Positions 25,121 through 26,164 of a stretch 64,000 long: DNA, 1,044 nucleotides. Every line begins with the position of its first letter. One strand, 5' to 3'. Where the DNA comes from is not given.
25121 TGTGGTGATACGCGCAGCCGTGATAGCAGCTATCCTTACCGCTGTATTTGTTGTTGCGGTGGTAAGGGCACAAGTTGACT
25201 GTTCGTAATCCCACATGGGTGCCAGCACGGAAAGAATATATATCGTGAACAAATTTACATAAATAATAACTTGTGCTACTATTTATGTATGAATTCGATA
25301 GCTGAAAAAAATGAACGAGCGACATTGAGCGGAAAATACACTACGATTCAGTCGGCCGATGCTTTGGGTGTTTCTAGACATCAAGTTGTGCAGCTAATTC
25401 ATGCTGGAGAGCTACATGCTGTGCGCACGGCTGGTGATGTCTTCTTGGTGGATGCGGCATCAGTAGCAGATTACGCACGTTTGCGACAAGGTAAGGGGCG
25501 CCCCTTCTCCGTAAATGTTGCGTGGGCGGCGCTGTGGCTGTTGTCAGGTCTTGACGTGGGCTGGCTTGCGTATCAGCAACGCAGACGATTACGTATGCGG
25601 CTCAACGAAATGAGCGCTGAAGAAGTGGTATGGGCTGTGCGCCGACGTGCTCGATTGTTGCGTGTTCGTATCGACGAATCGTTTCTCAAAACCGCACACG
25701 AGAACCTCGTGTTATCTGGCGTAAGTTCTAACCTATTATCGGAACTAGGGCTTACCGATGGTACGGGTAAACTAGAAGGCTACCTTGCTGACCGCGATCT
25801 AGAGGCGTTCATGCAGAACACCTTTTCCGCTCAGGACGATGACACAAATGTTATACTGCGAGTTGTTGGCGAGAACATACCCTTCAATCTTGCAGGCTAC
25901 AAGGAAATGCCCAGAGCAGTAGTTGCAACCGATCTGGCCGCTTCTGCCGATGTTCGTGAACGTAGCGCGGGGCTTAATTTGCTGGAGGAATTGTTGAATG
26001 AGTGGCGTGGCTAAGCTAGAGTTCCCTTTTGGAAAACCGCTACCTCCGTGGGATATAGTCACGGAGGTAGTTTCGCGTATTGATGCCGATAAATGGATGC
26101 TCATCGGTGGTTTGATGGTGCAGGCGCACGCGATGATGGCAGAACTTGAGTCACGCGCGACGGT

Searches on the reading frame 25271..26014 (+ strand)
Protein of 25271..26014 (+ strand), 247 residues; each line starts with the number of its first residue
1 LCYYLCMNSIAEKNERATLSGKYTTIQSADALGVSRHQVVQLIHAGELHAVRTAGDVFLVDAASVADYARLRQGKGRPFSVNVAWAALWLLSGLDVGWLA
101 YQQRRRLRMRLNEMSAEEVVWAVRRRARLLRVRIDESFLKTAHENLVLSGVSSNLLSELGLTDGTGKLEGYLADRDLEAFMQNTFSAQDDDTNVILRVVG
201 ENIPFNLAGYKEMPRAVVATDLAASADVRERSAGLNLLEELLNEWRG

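Call 16: search_protein_families(library=pfam, proteins=[window:25271-26014:+])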
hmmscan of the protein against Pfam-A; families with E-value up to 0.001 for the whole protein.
window:25271-26014:+ (247 aa): 1 family
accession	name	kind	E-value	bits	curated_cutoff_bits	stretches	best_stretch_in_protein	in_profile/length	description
PF12728.13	HTH_17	-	4.1e-05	24.2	27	1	23-69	2-47/51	Helix-turn-helix domain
